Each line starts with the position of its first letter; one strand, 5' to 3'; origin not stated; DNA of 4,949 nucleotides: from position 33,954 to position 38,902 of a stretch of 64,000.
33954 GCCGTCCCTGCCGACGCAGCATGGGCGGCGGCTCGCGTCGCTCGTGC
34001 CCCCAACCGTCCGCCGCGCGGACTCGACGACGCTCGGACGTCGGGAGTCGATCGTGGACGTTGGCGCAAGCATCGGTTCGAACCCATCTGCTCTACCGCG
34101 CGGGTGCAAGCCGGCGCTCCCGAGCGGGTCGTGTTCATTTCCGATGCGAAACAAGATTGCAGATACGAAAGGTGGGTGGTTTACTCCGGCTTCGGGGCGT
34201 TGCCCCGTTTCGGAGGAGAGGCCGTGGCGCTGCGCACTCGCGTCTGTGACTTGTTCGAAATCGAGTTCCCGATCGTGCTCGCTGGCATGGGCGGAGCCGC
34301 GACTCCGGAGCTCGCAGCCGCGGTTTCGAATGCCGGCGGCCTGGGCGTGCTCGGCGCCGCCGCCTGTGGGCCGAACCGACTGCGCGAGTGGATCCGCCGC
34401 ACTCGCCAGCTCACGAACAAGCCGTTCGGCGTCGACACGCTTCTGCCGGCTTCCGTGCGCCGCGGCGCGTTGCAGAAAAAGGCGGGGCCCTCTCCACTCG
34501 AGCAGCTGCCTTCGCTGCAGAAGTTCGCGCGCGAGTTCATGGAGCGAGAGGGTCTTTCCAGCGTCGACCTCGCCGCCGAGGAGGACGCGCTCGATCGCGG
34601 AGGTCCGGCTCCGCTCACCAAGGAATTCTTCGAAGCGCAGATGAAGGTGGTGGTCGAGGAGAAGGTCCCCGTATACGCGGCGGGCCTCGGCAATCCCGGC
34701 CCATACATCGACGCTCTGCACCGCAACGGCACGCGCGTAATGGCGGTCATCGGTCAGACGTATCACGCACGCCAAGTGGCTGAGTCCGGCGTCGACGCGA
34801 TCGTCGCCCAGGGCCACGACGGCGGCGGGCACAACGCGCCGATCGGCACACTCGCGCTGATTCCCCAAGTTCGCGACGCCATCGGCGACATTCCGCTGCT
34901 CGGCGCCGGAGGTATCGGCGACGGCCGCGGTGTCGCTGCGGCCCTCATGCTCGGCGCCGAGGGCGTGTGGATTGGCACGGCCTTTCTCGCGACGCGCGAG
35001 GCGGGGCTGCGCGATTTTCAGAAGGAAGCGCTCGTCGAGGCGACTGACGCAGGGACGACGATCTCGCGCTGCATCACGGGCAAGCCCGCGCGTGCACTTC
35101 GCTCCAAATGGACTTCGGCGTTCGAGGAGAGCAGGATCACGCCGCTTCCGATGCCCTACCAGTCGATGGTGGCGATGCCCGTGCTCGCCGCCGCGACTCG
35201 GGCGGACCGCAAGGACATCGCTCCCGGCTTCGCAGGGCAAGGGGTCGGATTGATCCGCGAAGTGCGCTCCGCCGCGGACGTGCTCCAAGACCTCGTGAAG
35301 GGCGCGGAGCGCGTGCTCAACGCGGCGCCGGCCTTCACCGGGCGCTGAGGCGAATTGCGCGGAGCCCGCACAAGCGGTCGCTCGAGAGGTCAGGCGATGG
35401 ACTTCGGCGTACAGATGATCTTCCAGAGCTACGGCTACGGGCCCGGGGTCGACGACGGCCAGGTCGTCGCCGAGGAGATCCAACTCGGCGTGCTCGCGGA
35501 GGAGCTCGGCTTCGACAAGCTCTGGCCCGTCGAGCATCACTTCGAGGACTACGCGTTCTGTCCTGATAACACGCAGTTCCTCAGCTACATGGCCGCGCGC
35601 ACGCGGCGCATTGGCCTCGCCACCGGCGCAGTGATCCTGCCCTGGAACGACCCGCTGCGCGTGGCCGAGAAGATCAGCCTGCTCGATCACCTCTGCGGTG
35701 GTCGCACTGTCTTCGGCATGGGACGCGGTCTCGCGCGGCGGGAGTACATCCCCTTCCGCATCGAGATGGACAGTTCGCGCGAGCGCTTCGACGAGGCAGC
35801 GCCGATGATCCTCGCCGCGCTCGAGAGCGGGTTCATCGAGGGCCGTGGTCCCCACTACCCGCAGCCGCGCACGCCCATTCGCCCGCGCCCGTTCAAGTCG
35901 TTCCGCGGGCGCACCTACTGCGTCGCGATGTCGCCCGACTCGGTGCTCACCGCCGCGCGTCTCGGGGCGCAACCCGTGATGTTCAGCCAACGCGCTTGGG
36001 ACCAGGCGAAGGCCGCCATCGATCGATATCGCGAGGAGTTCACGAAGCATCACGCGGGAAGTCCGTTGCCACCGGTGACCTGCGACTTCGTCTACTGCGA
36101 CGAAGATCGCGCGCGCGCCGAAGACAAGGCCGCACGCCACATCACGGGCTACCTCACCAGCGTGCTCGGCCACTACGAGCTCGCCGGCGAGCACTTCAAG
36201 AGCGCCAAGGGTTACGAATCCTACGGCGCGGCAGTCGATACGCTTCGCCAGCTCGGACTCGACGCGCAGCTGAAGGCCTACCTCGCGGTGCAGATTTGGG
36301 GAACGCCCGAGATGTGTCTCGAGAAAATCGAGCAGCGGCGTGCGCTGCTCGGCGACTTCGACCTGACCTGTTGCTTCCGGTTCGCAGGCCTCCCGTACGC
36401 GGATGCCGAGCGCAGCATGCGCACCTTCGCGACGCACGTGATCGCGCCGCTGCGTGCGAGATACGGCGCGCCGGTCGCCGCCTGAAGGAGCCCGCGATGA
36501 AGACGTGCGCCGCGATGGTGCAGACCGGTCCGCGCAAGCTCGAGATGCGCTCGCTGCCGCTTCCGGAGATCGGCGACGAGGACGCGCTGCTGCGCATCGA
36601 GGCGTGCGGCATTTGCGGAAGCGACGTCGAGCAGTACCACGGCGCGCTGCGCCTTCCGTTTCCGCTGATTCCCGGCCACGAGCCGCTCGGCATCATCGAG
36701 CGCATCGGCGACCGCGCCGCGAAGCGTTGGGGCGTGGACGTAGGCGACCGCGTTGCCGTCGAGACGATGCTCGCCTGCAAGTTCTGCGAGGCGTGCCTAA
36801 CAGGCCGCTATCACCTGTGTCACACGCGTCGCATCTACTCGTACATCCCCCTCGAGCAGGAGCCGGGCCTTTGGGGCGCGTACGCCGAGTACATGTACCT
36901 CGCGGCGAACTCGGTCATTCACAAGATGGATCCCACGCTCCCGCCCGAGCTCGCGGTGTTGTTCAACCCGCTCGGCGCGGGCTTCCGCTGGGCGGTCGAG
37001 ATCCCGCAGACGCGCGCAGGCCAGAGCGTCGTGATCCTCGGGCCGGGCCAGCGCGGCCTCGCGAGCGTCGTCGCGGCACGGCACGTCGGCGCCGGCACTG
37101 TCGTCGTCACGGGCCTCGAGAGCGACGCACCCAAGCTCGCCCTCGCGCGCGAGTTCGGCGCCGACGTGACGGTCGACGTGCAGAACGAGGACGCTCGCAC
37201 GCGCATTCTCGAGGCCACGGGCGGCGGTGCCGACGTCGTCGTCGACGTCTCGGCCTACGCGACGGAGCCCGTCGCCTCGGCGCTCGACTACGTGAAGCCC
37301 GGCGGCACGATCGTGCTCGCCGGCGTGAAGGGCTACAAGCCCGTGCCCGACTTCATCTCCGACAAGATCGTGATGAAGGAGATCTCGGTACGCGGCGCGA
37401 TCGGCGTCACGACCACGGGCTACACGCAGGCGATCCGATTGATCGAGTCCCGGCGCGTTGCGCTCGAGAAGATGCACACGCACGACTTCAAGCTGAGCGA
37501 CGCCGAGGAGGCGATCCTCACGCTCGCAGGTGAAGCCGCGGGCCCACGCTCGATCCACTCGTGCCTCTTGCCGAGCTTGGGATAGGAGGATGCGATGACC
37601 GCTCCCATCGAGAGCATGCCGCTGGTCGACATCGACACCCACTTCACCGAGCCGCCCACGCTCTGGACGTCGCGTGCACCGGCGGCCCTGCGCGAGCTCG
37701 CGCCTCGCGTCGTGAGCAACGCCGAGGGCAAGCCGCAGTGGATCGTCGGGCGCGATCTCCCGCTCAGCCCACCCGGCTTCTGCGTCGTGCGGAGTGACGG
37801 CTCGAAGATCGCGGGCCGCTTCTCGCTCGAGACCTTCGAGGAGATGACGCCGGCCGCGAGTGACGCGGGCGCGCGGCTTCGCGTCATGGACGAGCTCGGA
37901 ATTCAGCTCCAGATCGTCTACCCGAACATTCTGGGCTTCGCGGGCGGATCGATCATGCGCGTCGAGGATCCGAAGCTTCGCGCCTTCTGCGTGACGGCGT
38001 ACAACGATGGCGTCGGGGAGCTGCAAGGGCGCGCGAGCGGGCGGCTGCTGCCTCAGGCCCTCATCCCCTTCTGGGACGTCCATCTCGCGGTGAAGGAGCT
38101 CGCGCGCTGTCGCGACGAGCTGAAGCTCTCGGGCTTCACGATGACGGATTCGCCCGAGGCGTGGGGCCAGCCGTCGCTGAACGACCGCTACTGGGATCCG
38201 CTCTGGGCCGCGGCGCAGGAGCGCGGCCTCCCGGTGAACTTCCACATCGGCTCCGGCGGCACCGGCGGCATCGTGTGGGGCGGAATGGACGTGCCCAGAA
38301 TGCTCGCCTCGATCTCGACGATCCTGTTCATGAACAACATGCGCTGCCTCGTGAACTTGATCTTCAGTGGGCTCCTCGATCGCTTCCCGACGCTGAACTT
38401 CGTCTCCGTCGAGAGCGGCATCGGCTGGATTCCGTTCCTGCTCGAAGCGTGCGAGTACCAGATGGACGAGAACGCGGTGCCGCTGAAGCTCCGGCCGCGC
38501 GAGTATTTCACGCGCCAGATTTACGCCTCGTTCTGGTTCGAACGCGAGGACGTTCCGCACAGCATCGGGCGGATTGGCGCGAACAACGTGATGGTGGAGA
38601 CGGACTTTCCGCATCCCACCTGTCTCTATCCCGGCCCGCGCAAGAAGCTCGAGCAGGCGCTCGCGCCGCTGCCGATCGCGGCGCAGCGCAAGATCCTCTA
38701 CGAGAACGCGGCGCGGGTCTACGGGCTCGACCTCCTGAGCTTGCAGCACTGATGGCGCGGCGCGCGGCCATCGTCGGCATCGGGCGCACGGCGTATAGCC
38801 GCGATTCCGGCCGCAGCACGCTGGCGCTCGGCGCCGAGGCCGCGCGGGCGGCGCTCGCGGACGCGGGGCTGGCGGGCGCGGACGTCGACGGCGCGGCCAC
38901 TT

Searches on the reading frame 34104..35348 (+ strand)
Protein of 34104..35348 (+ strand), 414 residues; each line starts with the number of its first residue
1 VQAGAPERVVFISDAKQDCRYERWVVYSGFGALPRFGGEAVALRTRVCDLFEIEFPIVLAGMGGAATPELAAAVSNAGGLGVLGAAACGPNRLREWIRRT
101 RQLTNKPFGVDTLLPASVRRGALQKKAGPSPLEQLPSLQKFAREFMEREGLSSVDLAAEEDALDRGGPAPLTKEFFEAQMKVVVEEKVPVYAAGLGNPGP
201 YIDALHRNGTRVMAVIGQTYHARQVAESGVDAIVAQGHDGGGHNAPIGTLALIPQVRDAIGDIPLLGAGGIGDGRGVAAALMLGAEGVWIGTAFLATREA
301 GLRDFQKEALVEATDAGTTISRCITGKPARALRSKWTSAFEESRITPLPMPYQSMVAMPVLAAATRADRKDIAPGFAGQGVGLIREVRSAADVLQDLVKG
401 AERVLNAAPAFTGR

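Call 46: search_protein_families(library=pfam, proteins=[window:34104-35348:+], max_evalue=0.001)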
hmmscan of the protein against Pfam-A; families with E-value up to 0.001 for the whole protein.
window:34104-35348:+ (414 aa): 4 families
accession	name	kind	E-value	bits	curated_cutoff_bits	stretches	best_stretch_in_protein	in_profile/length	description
PF03060.21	NMO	-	4.8e-74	250.2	28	1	45-399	2-330/331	Nitronate monooxygenase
PF00478.31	IMPDH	-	4.8e-09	36.1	25.6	1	39-291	19-173/345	IMP dehydrogenase / GMP reductase domain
PF01070.24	FMN_dh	-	3.2e-08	33.4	24.9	1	221-297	231-308/350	FMN-dependent dehydrogenase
PF05690.20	ThiG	-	7.3e-05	22.7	23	1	204-300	118-213/247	Thiazole biosynthesis protein ThiG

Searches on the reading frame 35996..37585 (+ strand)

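Call 46: search_protein_families(library=pfam, proteins=[window:35996-37585:+], max_evalue=0.001)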
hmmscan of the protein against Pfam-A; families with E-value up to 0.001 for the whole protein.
window:35996-37585:+ (529 aa): 3 families
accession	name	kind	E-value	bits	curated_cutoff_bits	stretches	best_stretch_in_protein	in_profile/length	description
PF08240.17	ADH_N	-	6.6e-25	87.8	23.5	1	193-309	1-101/104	Alcohol dehydrogenase GroES-like domain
PF00107.32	ADH_zinc_N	-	6.1e-24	84.9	31.8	1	354-484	3-128/129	Zinc-binding dehydrogenase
PF16912.11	Glu_dehyd_C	-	3.2e-07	30.5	34.9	1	343-506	32-197/211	Glucose dehydrogenase C-terminus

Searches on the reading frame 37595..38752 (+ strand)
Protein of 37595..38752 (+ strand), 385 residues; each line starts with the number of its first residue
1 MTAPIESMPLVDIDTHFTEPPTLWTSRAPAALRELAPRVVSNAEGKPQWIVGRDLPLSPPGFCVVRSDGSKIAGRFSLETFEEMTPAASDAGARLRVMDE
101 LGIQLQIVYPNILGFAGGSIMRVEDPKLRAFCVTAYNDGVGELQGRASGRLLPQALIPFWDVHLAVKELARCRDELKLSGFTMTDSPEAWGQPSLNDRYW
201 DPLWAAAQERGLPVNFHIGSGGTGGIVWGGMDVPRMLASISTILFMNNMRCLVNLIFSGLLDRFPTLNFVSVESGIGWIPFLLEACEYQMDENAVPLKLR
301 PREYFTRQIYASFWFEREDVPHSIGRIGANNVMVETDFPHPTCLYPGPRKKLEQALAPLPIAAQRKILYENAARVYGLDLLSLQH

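Call 46: search_protein_families(library=pfam, proteins=[window:37595-38752:+], max_evalue=0.001)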
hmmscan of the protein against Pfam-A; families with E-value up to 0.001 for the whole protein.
window:37595-38752:+ (385 aa): 1 family
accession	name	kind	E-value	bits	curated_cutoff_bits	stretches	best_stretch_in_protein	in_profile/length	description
PF04909.20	Amidohydro_2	-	8.6e-31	108.2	26.4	1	11-378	1-289/289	Amidohydrolase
